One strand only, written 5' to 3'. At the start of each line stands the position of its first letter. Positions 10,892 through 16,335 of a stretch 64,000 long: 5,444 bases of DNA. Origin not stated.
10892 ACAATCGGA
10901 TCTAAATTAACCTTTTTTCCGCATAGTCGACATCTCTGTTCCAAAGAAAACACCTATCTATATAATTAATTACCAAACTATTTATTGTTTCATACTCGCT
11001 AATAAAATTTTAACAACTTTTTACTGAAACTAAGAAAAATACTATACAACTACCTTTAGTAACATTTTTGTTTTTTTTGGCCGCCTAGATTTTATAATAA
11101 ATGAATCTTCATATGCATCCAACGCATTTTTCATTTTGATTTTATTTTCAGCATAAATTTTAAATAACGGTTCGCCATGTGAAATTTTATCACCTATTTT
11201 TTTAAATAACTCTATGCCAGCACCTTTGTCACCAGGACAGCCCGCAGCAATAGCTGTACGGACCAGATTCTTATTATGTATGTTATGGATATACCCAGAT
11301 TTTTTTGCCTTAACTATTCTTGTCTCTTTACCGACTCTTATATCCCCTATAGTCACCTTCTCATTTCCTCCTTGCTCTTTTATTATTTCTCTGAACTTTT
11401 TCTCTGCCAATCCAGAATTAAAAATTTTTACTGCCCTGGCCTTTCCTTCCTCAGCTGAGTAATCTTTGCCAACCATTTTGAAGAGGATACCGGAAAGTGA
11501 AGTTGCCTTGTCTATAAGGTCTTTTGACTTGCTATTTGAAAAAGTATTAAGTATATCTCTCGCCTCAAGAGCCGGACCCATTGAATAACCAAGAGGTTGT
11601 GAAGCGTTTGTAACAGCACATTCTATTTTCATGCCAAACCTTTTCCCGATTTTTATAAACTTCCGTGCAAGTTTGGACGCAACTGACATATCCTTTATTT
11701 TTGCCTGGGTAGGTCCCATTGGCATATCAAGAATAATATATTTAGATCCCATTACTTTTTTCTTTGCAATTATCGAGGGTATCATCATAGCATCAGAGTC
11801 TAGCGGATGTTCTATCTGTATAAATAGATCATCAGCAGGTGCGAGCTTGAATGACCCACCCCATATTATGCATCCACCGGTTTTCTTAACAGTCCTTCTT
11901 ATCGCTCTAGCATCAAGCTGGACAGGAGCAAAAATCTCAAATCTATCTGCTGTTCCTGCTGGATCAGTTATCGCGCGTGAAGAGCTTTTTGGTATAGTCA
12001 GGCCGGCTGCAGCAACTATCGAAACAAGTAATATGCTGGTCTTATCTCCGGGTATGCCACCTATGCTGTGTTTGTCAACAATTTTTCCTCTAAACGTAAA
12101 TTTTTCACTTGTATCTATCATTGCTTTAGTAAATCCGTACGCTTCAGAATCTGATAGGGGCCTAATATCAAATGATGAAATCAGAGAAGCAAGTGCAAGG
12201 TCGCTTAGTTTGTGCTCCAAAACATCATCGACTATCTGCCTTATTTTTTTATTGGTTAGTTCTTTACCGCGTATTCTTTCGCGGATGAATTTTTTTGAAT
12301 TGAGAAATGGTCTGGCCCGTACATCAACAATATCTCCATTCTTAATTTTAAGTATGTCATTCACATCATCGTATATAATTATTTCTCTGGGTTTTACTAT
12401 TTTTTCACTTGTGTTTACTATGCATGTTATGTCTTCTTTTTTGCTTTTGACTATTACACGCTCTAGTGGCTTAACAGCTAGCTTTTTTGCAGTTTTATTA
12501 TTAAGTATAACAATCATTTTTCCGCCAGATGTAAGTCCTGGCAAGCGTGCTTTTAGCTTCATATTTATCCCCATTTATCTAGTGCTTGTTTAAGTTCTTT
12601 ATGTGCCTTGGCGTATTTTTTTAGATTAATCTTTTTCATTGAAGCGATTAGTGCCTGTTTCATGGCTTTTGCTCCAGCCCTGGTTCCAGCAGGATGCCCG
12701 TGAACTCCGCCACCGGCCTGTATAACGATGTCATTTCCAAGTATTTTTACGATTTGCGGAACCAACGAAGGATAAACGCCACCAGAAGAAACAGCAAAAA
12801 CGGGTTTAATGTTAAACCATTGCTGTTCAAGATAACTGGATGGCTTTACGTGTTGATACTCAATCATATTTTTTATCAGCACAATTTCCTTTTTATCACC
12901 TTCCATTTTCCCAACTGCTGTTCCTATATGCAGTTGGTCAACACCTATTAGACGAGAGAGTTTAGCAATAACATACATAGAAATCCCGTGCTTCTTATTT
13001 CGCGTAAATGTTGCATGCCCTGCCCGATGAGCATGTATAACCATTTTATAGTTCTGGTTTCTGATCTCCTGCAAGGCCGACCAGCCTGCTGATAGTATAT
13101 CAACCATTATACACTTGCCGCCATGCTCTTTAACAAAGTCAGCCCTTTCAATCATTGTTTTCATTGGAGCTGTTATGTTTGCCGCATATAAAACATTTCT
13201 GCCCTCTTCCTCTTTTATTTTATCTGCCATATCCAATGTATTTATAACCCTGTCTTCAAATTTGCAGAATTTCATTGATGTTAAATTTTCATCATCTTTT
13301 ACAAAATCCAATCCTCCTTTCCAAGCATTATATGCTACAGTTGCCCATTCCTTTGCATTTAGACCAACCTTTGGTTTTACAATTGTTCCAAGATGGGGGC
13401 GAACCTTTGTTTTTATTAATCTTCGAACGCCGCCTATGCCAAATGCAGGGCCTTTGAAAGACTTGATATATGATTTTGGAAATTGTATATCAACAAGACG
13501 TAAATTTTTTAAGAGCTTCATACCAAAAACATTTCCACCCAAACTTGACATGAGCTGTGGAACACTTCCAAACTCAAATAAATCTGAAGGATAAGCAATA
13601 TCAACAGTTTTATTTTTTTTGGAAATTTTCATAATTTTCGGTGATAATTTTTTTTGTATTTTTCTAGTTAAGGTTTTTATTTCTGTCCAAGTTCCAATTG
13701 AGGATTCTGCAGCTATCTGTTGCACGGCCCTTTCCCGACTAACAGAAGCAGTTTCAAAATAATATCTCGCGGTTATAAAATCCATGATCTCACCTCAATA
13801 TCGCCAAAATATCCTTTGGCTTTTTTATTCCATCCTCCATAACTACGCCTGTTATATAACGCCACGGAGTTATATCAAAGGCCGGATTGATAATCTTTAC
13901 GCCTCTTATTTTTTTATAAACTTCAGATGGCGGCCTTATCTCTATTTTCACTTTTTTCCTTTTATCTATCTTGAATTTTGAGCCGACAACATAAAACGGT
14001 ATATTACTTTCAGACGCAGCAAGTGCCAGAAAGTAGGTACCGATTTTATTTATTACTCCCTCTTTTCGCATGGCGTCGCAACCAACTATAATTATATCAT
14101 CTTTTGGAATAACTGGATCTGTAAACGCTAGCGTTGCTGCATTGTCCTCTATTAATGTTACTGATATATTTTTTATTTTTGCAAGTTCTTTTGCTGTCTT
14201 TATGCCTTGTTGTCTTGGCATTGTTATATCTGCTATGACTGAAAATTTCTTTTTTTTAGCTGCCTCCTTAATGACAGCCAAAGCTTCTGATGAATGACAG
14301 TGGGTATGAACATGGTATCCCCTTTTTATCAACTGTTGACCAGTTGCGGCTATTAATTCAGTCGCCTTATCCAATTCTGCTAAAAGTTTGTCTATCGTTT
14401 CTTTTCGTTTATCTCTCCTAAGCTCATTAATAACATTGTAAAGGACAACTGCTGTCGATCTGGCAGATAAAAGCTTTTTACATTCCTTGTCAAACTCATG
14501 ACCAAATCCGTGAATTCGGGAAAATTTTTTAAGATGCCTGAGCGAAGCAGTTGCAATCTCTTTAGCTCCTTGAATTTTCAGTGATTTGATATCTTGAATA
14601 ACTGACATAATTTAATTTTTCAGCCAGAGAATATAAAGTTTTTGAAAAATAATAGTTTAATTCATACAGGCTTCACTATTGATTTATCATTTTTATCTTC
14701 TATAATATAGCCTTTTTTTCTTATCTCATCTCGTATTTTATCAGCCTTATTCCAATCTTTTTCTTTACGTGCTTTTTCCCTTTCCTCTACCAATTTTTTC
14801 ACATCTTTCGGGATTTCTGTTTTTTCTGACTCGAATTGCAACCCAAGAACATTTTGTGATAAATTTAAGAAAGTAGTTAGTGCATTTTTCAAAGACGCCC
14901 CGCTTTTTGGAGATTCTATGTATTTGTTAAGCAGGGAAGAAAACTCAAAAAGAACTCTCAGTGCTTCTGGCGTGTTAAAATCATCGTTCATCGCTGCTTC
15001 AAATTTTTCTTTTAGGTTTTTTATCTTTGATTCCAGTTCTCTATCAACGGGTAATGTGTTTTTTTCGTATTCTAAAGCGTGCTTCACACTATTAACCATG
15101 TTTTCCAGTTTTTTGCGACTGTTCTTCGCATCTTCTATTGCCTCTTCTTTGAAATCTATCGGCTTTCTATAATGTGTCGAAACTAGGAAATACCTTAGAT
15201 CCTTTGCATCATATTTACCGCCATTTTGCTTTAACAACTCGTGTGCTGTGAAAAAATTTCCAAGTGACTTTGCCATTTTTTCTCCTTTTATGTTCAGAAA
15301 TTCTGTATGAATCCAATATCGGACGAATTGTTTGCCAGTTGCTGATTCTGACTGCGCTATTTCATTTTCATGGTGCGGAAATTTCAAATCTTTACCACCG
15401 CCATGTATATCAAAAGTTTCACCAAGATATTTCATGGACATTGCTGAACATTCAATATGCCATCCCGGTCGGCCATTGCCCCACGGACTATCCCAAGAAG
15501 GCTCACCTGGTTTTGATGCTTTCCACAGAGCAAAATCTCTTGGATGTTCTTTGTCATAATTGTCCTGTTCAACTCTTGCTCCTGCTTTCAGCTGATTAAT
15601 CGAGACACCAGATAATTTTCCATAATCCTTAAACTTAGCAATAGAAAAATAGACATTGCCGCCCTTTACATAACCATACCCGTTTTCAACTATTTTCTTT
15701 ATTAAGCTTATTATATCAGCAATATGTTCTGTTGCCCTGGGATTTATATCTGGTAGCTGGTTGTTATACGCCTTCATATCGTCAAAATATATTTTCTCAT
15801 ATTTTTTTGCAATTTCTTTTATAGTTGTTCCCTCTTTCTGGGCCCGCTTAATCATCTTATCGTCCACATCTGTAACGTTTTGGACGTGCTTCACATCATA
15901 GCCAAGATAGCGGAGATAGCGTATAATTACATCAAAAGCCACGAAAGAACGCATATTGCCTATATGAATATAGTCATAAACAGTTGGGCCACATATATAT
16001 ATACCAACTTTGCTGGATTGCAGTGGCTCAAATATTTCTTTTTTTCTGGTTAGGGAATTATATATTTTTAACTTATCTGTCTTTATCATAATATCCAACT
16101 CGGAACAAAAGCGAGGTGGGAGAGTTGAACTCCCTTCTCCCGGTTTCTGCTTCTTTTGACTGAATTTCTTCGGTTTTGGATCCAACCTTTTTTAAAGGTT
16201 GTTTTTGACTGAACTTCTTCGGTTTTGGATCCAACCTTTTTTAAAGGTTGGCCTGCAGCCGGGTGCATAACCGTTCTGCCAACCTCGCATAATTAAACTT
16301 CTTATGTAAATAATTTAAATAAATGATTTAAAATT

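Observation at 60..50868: Every tRNA gene in the window is interrupted: 7 tRNAs carry 13 predicted inserts, mostly at non-canonical positions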

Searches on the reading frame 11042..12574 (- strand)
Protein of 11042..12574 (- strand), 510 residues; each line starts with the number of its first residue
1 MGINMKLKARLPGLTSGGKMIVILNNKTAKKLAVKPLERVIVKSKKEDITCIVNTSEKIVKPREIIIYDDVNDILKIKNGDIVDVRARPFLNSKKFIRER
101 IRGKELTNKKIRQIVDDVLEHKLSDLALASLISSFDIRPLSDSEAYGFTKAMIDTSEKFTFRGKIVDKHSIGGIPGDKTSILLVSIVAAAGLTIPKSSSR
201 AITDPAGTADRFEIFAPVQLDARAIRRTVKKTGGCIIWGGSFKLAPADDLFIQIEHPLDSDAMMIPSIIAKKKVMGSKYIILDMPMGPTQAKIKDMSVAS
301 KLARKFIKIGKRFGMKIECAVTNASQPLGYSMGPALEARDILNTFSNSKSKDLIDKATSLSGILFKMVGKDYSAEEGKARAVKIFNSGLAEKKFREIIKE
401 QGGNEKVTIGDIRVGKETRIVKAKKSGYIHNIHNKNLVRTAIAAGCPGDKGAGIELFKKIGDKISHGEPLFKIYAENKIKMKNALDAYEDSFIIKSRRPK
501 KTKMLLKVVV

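Call 14: search_protein_families(library=pfam, proteins=[window:11042-12574:-], max_evalue=0.00001)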
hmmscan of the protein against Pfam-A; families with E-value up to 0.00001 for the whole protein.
window:11042-12574:- (510 aa): 4 families
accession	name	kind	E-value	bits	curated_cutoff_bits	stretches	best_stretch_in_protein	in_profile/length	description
PF07831.19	PYNP_C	-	2.2e-12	46.9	27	1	428-494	1-74/75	Pyrimidine nucleoside phosphorylase C-terminal domain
PF00591.27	Glycos_transf_3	-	2.7e-10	40.8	27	1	163-243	2-85/253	Glycosyl transferase family, a/b domain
PF02885.22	Glycos_trans_3N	-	5.2e-08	33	26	1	94-155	1-62/63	Glycosyl transferase family, helical bundle domain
PF10011.15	DUF2254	-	2.4e-07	30.3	28.8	1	413-498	189-266/368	Predicted membrane protein (DUF2254)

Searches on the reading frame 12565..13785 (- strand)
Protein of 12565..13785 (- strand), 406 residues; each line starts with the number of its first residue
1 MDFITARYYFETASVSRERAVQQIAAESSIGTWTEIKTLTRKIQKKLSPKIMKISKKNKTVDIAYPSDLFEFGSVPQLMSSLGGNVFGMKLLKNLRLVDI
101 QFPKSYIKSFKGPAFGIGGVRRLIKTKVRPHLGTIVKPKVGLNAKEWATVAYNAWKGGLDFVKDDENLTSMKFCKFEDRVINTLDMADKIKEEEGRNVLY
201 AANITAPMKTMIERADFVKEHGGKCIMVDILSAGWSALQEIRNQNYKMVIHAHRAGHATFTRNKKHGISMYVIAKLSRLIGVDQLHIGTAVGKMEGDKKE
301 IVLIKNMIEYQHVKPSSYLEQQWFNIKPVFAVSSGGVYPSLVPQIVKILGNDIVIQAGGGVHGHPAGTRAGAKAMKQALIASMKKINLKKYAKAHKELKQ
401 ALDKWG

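Call 14: search_protein_families(library=pfam, proteins=[window:12565-13785:-], max_evalue=0.00001)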
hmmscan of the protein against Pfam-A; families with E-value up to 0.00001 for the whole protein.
window:12565-13785:- (406 aa): 2 families
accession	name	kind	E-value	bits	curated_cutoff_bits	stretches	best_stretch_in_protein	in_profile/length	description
PF00016.26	RuBisCO_large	-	2.6e-91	306.5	30.1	1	117-405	2-299/299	Ribulose bisphosphate carboxylase large chain, catalytic domain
PF02788.21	RuBisCO_large_N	-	4e-30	104.9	20.7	1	6-106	16-120/120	Ribulose bisphosphate carboxylase large chain, N-terminal domain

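Call 16: find_encoding_contigs(protein=window:12565-13785:-, flank=10000, max_places=6)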
Protein window:12565-13785:- (406 aa): 6 contigs read that carry it; 6 places shown.
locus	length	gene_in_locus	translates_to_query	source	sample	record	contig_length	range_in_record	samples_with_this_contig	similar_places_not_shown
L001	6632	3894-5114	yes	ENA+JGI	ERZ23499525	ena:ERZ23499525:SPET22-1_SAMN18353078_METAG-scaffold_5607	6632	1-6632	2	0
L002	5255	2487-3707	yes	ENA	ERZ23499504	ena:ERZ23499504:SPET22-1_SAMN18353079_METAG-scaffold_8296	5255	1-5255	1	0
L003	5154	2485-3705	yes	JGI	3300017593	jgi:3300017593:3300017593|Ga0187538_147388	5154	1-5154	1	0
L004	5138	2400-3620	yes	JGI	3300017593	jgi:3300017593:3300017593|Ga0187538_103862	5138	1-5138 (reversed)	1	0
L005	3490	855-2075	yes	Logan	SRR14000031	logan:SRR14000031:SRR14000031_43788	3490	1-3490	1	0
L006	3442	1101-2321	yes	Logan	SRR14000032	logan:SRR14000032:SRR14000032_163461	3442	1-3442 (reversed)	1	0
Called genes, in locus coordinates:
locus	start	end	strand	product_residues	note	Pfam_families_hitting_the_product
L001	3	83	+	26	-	?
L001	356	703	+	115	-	-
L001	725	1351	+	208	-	PF02568:ThiI, PF03054:tRNA_Me_trans (weak), PF06508:QueC (faint)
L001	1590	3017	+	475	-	PF00133:tRNA-synt_1 (faint), PF01921:tRNA-synt_1f (faint), PF01406:tRNA-synt_1e, PF09334:tRNA-synt_1g, PF09190:DALR_2, PF23493:CysS_C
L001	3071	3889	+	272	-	PF01008:IF-2B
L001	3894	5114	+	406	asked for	PF02788:RuBisCO_large_N, PF00016:RuBisCO_large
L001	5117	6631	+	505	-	?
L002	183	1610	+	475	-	PF00133:tRNA-synt_1 (faint), PF01921:tRNA-synt_1f (faint), PF01406:tRNA-synt_1e, PF09334:tRNA-synt_1g, PF09190:DALR_2, PF23493:CysS_C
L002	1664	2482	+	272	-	PF01008:IF-2B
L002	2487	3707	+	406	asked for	PF02788:RuBisCO_large_N, PF00016:RuBisCO_large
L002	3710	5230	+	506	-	PF02885:Glycos_trans_3N, PF00591:Glycos_transf_3, PF10011:DUF2254 (weak), PF07831:PYNP_C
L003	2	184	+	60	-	?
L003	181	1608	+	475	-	PF00133:tRNA-synt_1 (faint), PF01921:tRNA-synt_1f (faint), PF01406:tRNA-synt_1e, PF09334:tRNA-synt_1g, PF09190:DALR_2, PF23493:CysS_C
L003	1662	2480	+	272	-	PF01008:IF-2B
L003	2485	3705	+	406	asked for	PF02788:RuBisCO_large_N, PF00016:RuBisCO_large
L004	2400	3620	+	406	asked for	PF02788:RuBisCO_large_N, PF00016:RuBisCO_large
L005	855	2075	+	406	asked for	PF02788:RuBisCO_large_N, PF00016:RuBisCO_large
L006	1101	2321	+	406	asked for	PF02788:RuBisCO_large_N, PF00016:RuBisCO_large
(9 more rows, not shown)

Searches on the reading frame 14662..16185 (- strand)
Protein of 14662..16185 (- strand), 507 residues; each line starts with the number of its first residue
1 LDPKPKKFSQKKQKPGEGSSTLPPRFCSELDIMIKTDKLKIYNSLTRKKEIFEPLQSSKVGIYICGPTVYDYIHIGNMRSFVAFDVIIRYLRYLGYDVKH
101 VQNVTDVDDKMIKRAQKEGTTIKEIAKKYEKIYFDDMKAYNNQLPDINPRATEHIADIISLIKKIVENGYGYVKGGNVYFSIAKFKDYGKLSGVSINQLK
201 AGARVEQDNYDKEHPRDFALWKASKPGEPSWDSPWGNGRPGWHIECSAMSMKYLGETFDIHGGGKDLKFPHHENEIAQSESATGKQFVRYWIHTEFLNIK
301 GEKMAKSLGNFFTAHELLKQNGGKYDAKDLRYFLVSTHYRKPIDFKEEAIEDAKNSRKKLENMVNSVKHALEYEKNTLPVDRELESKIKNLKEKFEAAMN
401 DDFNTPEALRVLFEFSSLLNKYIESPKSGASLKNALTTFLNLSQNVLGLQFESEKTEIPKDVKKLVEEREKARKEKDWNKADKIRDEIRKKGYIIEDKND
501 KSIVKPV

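Call 14: search_protein_families(library=pfam, proteins=[window:14662-16185:-], max_evalue=0.00001)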
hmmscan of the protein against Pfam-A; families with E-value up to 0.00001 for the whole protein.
window:14662-16185:- (507 aa): 5 families
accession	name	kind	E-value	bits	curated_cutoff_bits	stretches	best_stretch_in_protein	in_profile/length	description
PF01406.26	tRNA-synt_1e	-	3e-131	437.7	27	1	52-354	2-300/301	tRNA synthetases class I (C) catalytic domain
PF09334.17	tRNA-synt_1g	-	1.8e-15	57.1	20.1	1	71-181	12-123/391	tRNA synthetases class I (M)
PF09190.17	DALR_2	-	2.5e-15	57.2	22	1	394-451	1-56/57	DALR domain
PF23493.1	CysS_C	-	1.7e-09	38.1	23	1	457-501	3-47/51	Cysteinyl-tRNA ligase anticodon binding domain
PF01921.24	tRNA-synt_1f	-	2e-06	27.4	27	0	66-109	29-72/360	tRNA synthetases class I (K)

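Call 15: find_encoding_contigs(protein=window:14662-16185:-, flank=10000, max_places=6)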
Protein window:14662-16185:- (507 aa): no gene with exactly this product is on record in the collection.

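Call 23: find_related_loci(query=window:14662-16089:-, collection=genome_contigs, flank=10000)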
Query window:14662-16089:- (475 aa) in genome_contigs; peptide patterns used: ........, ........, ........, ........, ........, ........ (x = any residue, [..] = any of these).
600 stretches matched a pattern (row limit reached: there are more); 599 encode a relative of the query (tblastn E <= 1e-3); the best 80 are kept; 80 distinct loci.
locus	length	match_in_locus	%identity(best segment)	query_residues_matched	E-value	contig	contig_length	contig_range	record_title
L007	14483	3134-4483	53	7-465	3e-158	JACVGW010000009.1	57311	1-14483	MAG: Theionarchaea archaeon isolate SZ_28-30 SZ_28-30_NODE_11_length_57311_cov_455.902538, whole genome shotgun sequence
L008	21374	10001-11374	50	3-465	5e-155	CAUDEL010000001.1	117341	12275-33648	MAG TPA_asm: uncultured Eubacteriales bacterium isolate ERR9578194_bin.15_MetaWRAP_v1.3_MAG genome assembly, contig: ERZ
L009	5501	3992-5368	49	2-465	6e-149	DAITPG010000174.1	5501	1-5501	MAG TPA_asm: Eubacteriaceae bacterium isolate CTOTU26089 NODE_12854_length_5501_cov_5.020566, whole genome shotgun seque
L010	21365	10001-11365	48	7-465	4e-147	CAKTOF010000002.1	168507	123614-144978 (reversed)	MAG: uncultured Oscillospiraceae bacterium isolate REFINED_METABAT215_TOP10_CONTIGS_1500_ASSEMBLY_K77_MERGED__Nepal_MoBi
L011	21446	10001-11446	47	7-466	2e-146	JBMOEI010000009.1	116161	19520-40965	MAG: Desulfuromonadaceae bacterium isolate Deming_bin.100 contig177, whole genome shotgun sequence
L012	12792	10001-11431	47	7-470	4e-146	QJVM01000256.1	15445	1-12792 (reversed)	MAG: Nitrospirae bacterium isolate SZUA-242 scaffold_6587, whole genome shotgun sequence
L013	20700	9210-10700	47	6-465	3e-146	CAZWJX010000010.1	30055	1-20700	MAG TPA_asm: uncultured Syntrophobacterales bacterium isolate binchicken_co1_112 genome assembly, contig: NODE_888_lengt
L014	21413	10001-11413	46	1-475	3e-146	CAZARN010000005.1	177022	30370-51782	MAG TPA_asm: uncultured Clostridium sp. isolate SRP216815_co1_318 genome assembly, contig: NODE_102_length_177022_cov_10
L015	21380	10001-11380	49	6-465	6e-146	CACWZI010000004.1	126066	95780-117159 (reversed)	MAG: uncultured Clostridiales bacterium isolate RUG11052 genome assembly, contig: RUG11052_asm_4, whole genome shotgun s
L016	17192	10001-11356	51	7-465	4e-145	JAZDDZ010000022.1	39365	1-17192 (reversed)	MAG: Candidatus Iainarchaeum archaeon isolate MEGAHIT-group-0.115 k141_1358838, whole genome shotgun sequence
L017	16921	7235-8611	48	7-465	5e-145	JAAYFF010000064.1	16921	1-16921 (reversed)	MAG: Bacillota bacterium isolate AS07pgkLD_49 143995_AS07, whole genome shotgun sequence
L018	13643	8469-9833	47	4-465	3e-144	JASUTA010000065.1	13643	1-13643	MAG: Clostridiales bacterium isolate DJKA99_ANT-F21_bin.21 scaffold_1554, whole genome shotgun sequence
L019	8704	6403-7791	47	7-465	3e-144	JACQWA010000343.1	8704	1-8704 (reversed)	MAG: Candidatus Rokuibacteriota bacterium isolate NC_groundwater_1477_Ag_S-0.65um_67_43 S_p65_S5_coassembly_k141_4003635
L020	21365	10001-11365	48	7-465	1e-143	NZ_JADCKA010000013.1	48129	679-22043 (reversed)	Gallibacter intestinalis strain DSM 108706 seq13, whole genome shotgun sequence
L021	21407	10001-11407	48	4-471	5e-143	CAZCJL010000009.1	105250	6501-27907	MAG TPA_asm: uncultured Cytophagia bacterium isolate SRP141376_co4_213 genome assembly, contig: NODE_291_length_105250_c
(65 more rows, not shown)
